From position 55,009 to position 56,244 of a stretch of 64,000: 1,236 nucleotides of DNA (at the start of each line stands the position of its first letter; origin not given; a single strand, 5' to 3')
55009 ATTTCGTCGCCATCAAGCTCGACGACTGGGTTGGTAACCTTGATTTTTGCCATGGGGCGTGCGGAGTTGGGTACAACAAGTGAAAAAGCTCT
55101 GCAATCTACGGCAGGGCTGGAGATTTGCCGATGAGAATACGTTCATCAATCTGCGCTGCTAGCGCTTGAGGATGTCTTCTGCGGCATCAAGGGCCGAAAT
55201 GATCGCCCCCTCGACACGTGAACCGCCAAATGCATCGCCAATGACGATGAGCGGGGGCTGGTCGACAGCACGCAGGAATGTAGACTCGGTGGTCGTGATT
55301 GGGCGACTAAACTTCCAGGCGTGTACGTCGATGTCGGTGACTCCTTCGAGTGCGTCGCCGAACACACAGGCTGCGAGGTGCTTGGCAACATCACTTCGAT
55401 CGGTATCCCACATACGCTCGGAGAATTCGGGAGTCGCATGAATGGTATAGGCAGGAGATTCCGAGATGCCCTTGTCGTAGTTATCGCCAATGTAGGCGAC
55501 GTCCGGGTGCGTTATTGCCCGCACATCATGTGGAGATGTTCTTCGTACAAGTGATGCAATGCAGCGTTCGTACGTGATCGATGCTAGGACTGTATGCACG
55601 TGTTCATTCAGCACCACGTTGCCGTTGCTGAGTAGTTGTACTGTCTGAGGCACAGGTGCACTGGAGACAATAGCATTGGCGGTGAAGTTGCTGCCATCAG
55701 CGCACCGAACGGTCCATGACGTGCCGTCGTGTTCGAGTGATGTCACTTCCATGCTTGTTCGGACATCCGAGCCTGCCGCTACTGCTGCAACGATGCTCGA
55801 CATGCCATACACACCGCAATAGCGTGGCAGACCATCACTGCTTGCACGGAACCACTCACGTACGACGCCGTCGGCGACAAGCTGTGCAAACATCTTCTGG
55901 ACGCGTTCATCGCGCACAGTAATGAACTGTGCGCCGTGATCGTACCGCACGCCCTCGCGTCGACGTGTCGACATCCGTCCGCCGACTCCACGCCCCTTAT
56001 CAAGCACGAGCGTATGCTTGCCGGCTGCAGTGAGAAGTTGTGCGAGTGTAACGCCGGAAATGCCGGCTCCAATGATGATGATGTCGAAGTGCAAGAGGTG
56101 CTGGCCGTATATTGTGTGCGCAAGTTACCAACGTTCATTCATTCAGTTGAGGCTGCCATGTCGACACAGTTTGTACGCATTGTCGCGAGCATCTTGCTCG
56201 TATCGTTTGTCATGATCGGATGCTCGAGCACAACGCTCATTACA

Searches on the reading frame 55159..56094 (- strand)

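Call 25: search_protein_families(library=pfam, proteins=[window:55159-56094:-])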
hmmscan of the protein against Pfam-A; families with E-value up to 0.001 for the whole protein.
window:55159-56094:- (311 aa): 6 families
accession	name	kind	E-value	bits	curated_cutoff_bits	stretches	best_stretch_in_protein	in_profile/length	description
PF01593.30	Amino_oxidase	-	4e-20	73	19.8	2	12-72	1-61/443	Flavin containing amine oxidoreductase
PF13450.12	NAD_binding_8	-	1.9e-17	63.8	21.9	1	7-72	1-68/68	NAD(P)-binding Rossmann-like domain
PF01266.30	DAO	-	1.9e-09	38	27.9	1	4-85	1-75/353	FAD dependent oxidoreductase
PF01494.25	FAD_binding_3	-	9.6e-06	25.5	22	1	4-34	3-33/349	FAD binding domain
PF12831.13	FAD_oxidored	-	0.00045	20.1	27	1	4-74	1-57/416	FAD dependent oxidoreductase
PF03486.20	HI0933_like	-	0.00061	19.7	50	0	4-41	2-39/244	HI0933-like protein Rossmann domain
